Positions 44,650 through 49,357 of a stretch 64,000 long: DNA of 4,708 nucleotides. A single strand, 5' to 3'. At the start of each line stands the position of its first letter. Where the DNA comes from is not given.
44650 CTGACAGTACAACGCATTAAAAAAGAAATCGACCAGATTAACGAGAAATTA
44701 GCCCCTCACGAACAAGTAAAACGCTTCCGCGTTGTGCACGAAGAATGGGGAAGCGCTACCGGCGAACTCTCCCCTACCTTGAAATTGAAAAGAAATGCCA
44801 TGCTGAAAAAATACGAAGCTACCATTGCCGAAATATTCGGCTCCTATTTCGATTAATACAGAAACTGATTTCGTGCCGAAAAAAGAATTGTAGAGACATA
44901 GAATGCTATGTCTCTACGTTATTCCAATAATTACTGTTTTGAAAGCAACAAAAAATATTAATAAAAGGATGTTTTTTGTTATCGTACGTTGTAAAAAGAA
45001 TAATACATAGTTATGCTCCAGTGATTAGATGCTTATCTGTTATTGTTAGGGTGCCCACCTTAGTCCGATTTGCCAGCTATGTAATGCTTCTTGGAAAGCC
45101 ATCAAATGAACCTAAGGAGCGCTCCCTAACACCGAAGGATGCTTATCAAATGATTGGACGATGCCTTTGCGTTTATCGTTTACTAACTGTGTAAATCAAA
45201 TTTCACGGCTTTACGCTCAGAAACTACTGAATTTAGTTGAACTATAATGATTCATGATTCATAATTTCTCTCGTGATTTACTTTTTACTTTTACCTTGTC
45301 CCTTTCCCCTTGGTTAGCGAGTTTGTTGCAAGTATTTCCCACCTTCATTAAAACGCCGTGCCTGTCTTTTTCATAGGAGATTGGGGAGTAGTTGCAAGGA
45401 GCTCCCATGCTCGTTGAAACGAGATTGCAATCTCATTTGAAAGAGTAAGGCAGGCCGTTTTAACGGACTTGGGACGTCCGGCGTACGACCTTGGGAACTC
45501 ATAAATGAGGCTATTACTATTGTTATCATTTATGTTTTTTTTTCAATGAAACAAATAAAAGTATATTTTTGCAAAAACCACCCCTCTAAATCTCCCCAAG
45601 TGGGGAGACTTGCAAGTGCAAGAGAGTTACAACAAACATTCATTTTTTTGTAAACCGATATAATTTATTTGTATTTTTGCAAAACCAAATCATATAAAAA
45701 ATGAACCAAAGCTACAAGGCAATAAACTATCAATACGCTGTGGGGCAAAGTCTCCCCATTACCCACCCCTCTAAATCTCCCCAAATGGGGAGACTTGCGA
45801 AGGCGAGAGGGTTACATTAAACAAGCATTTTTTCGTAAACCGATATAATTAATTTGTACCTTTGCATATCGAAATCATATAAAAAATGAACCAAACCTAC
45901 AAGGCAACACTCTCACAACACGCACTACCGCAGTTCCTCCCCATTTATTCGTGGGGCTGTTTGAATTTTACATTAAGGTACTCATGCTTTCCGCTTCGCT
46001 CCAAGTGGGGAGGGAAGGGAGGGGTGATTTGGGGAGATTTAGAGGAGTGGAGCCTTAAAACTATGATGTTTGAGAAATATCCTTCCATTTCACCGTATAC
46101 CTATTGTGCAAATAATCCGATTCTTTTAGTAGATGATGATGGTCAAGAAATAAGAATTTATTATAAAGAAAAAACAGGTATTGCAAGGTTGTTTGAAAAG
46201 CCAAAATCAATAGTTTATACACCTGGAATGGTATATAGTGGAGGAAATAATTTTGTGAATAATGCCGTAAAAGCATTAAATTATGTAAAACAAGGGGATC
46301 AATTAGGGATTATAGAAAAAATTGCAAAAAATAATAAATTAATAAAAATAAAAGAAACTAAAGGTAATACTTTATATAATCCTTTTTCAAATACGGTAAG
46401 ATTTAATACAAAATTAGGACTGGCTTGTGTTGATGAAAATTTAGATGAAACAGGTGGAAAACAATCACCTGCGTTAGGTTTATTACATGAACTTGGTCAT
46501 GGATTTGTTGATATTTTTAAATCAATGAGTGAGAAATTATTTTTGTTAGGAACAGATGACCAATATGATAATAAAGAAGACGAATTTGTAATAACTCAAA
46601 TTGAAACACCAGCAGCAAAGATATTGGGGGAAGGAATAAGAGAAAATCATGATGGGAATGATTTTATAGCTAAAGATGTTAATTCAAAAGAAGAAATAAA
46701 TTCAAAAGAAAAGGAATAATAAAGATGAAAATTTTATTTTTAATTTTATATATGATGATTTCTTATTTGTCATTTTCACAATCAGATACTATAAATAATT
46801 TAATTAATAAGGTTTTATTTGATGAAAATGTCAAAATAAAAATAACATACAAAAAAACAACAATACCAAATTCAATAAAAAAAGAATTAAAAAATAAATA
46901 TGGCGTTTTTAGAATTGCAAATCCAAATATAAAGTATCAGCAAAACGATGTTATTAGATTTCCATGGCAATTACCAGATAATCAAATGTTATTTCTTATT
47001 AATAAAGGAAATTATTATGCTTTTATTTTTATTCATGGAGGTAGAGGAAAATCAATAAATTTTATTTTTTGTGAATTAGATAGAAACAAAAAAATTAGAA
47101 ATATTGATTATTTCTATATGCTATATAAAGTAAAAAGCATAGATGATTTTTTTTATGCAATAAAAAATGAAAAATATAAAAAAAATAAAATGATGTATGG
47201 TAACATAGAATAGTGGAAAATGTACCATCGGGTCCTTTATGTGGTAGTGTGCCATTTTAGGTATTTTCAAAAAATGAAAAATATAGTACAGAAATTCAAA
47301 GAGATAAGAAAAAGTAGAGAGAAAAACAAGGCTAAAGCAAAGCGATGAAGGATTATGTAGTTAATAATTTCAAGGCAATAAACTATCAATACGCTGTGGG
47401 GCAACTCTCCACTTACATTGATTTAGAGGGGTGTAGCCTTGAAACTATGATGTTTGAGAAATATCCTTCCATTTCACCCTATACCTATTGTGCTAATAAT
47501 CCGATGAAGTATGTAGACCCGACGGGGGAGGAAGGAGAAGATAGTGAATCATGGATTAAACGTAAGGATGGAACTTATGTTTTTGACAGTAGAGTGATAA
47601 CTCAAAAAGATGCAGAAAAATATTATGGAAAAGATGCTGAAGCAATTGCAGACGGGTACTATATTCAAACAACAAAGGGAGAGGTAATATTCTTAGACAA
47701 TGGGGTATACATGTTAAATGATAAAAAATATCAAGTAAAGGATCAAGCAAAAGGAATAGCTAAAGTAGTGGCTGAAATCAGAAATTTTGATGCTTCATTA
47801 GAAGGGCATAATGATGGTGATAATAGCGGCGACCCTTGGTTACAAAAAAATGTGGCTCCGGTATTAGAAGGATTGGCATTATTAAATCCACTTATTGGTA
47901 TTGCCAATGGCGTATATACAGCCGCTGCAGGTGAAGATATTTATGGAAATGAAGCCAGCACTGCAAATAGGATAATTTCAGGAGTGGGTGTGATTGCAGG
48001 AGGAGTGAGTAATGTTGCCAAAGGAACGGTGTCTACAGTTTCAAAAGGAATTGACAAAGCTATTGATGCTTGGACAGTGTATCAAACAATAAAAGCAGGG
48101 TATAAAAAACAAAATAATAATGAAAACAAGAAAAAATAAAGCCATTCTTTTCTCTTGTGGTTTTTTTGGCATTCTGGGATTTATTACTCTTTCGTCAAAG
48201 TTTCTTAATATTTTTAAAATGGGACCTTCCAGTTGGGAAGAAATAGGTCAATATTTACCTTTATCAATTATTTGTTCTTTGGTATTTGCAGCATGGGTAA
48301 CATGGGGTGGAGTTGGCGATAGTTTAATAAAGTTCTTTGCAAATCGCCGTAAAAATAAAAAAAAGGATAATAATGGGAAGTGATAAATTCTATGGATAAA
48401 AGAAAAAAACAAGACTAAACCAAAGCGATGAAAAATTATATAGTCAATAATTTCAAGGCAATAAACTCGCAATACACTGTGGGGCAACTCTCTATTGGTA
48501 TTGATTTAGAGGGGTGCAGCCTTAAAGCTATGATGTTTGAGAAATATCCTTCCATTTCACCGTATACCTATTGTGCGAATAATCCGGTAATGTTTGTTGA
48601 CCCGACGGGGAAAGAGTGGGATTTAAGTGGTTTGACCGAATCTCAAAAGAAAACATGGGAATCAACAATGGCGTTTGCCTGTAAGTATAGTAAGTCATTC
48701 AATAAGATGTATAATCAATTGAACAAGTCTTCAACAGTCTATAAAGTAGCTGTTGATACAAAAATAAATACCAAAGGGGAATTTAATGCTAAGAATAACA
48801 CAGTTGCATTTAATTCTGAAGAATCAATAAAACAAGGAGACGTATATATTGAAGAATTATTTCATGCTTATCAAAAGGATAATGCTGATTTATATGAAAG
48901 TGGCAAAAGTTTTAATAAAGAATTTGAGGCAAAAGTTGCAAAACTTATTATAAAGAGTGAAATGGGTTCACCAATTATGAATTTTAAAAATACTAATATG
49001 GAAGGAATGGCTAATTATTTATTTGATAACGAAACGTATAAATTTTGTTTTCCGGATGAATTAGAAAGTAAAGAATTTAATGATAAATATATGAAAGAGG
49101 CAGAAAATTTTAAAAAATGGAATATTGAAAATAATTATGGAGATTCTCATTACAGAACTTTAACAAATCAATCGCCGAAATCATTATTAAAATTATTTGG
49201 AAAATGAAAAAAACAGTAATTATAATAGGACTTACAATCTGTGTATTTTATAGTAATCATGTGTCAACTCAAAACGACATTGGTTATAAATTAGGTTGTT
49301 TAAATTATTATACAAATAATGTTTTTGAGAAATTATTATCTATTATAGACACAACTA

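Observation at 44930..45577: ~600-bp ORF-poor, GC-richer, hairpin-dense spacer upstream of the toxin array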

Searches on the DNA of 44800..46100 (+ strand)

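Call 5: search_rna_families(source=window, start=44800, end=46100, threshold=evalue, max_evalue=10, show_alignments=3)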
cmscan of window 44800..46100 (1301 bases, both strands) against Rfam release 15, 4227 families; matches with E-value up to 10: 10.
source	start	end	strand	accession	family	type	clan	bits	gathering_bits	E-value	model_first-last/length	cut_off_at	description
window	45823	45863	+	RF04355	Plastid-atpF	Intron;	-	22.4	52.5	3.3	1-53/53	no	Plastid-atpF group II-D1 intron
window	45551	45656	+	RF01507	Afu_298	Gene; snRNA; snoRNA; CD-box;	-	19.2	40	7.9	1-93/93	no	A. fimigatus snoRNA Afu_298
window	45399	45476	-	RF00852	mir-231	Gene; miRNA;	-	18.3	50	1.9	1-80/80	no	mir-231 microRNA precursor family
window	44847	44903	+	RF00278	SNORD50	Gene; snRNA; snoRNA; CD-box;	-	17.3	42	2.7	1-72/72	no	Small nucleolar RNA SNORD50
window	45545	45617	+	RF01859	Phe_leader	Cis-reg; leader;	-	17.1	55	8.7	1-125/125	no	Phenylalanine leader peptide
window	45769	45803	-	RF01366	CRISPR-DR53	Gene; CRISPR;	-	16.9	45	6.2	1-37/37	no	CRISPR RNA direct repeat element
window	45588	45633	+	RF01762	whalefall-1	Gene; sRNA;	-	14.9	37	1.2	1-56/56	no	Whalefall-1 RNA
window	45586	45796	-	RF04127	MIR8007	Gene; miRNA;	-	14.6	195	7.8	1-226/226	no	MIR8007 microRNA precursor family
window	45391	45431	+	RF01346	CRISPR-DR36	Gene; CRISPR;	-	13.9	38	5.9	1-36/36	no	CRISPR RNA direct repeat element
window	45740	45790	+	RF00192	BLV_package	Cis-reg;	-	13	70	8.9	1-55/55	no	Bovine leukaemia virus RNA packaging signal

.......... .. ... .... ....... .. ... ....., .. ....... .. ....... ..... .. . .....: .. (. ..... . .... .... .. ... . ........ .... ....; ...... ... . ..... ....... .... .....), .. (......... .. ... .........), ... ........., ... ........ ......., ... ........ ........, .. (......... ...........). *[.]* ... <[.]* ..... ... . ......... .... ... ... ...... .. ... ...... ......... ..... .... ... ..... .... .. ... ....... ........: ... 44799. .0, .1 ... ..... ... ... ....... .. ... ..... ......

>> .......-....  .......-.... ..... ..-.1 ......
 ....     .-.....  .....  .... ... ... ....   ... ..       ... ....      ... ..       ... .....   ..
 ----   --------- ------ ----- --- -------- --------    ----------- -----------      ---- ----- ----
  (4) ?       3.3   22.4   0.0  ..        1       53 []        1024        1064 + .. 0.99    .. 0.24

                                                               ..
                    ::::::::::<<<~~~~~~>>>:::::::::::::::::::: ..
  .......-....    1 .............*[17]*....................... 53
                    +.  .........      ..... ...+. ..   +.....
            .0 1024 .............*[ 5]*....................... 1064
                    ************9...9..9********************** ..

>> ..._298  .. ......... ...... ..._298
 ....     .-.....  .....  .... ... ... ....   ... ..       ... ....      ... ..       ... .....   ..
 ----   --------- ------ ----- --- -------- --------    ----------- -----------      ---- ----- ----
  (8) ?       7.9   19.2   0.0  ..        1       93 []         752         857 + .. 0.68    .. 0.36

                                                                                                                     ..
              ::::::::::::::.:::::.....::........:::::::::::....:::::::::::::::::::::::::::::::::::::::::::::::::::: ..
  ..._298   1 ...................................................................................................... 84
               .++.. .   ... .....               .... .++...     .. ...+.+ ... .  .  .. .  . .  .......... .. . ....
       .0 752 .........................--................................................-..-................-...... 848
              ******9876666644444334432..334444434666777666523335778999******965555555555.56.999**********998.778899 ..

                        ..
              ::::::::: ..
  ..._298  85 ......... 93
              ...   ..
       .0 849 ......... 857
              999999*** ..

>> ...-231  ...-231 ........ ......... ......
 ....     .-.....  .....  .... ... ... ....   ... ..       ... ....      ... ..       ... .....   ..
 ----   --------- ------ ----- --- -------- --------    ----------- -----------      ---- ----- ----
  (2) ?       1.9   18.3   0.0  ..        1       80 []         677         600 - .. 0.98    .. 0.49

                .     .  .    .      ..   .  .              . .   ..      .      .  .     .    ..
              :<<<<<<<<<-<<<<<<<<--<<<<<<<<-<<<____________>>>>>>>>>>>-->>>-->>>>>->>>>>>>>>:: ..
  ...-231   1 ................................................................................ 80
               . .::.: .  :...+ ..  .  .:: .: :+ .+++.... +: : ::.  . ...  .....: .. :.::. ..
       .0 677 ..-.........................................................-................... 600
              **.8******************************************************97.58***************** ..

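Call 73: search_dna_similar(query=window:45330-45580:+, collection=plasmids, mode=distant, max_evalue=0.01)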
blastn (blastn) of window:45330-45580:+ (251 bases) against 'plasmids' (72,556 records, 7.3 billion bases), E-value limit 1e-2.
No match.

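Call 74: search_dna_similar(query=window:44930-45580:+, collection=phages, mode=distant, max_evalue=0.01)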
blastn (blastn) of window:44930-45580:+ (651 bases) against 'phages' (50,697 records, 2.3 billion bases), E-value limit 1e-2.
No match.

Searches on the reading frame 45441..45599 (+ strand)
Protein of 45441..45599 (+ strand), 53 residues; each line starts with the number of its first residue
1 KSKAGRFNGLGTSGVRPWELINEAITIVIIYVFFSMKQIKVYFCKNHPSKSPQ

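Call 87: search_protein_families(library=pfam, proteins=[window:45441-45599:+], max_evalue=1)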
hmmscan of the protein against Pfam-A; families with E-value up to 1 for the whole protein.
seq(53 aa): 2 families
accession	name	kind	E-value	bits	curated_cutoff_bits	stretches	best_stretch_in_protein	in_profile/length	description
PF09003.16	Arm-DNA-bind_1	-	0.18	12.3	22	1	30-49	16-35/74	Bacteriophage lambda integrase, Arm DNA-binding domain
PF23644.1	YpeD-like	-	0.27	11.8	27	1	27-42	3-18/29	YpeD-like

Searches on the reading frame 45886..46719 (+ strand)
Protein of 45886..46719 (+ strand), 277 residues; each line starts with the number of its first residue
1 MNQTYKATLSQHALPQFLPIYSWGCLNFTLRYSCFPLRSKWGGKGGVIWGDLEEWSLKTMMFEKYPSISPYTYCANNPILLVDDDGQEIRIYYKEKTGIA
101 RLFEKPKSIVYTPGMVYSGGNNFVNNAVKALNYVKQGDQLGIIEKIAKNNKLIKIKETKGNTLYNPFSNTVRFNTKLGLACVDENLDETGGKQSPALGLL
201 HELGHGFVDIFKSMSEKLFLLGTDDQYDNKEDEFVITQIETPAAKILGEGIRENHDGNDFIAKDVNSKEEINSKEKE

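Call 9: search_protein_families(library=pfam, proteins=[window:45886-46719:+], max_evalue=0.01)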
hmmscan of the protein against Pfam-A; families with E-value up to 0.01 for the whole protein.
window:45886-46719:+ (277 aa): 0 families

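Call 31: find_encoding_contigs(protein=window:45886-46719:+, flank=8000, max_places=10)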
Protein window:45886-46719:+ (277 aa): no gene with exactly this product is on record in the collection.

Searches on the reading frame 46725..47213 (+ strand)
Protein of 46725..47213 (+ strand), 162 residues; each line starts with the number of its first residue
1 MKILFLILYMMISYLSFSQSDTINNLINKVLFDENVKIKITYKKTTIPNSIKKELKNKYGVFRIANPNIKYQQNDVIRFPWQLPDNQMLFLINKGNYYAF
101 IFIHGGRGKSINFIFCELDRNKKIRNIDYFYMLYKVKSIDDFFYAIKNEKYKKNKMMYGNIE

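Call 9: search_protein_families(library=pfam, proteins=[window:46725-47213:+], max_evalue=0.01)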
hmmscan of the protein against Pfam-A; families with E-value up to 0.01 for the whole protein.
window:46725-47213:+ (162 aa): 0 families

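Call 30: find_encoding_contigs(protein=window:46725-47213:+, flank=8000, max_places=10)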
Protein window:46725-47213:+ (162 aa): 2 contigs read that carry it; 2 places shown.
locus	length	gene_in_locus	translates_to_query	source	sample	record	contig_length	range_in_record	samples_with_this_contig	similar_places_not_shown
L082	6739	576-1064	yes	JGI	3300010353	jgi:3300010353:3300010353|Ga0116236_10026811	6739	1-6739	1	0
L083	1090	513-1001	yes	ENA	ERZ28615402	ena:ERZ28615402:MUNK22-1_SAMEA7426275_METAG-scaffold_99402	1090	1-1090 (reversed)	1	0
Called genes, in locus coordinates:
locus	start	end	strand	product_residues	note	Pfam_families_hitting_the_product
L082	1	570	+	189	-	?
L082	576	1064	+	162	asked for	-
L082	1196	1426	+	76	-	-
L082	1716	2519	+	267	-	PF02535:Zip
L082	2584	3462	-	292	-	PF00350:Dynamin_N (faint), PF01926:MMR_HSR1, PF02421:FeoB_N, PF03193:RsgA_GTPase (faint), PF10662:PduV-EutP, PF00009:GTP_EFTU (weak), PF07650:KH_2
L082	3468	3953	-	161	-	PF00383:dCMP_cyt_deam_1, PF14437:MafB19-deam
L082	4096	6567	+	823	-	PF00082:Peptidase_S8, PF18962:Por_Secre_tail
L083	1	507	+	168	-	?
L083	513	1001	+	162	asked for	-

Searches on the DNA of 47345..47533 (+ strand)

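Call 88: search_rna_families(sources=[L089, L087], threshold=evalue, max_evalue=5)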
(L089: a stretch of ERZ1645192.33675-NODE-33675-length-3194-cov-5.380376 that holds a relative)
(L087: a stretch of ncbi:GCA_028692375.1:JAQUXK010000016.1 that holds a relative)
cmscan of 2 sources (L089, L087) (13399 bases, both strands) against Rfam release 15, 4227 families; matches with E-value up to 5: 12.
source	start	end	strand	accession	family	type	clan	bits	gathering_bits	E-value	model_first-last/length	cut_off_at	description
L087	2688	2758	+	RF00005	tRNA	Gene; tRNA;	CL00001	58.6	29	8.8e-11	1-71/71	no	tRNA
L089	132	170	+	RF03714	MIR774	Gene; miRNA;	-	26.5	80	0.19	1-98/98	no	MIR774 microRNA precursor family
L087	9572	9637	-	RF02432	SpF25_sRNA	Gene; sRNA;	-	25.6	48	1.4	1-102/102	no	Streptococcus sRNA SpF25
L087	9890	10076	-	RF04149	MIR447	Gene; miRNA;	-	25.1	200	0.15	31-206/236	no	MIR447 microRNA precursor family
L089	132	170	-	RF03714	MIR774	Gene; miRNA;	-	24.1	80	0.83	1-98/98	no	MIR774 microRNA precursor family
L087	9563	9647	+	RF00917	mir-708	Gene; miRNA;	CL00086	23.2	71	1.3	1-88/88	no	mir-708 microRNA precursor family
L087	1494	1532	+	RF04170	MIR7723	Gene; miRNA;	-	22.6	200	0.78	1-235/235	no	MIR7723 microRNA precursor family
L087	9007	9066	+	RF04344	Plastid-psbA-3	Cis-reg;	CL00153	22.6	48.4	2.8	1-57/57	no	Plastid-psbA-3 3UTR RNA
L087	1629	1693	+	RF03387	mir-1902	Gene; miRNA;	-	22.5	80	1.3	1-79/79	no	mir-1902 microRNA precursor family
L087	9564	9645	-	RF00655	mir-28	Gene; miRNA;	CL00086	21.9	64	3.5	1-78/78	no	mir-28 microRNA precursor family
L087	9892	10074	-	RF04209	MIR7533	Gene; miRNA;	-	21.4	230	1.2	1-249/249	no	MIR7533 microRNA precursor family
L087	1479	1545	+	RF03212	mir-2788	Gene; miRNA;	-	20.5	62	1.8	1-92/92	no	mir-2788 microRNA precursor family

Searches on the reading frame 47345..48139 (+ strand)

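Call 9: search_protein_families(library=pfam, proteins=[window:47345-48139:+], max_evalue=0.01)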
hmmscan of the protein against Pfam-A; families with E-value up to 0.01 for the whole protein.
window:47345-48139:+ (264 aa): 1 family
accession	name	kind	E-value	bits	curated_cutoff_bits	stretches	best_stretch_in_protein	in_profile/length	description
PF14449.11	PT-TG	-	0.00023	21.5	23.5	1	178-235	9-66/68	Pre-toxin TG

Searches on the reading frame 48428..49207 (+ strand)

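Call 9: search_protein_families(library=pfam, proteins=[window:48428-49207:+], max_evalue=0.01)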
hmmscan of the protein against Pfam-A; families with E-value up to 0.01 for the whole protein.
window:48428-49207:+ (259 aa): 1 family
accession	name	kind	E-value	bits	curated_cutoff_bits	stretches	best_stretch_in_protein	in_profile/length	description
PF25309.1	ELLD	-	0.0074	16.6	27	0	63-147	81-165/175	Endolysin-like domain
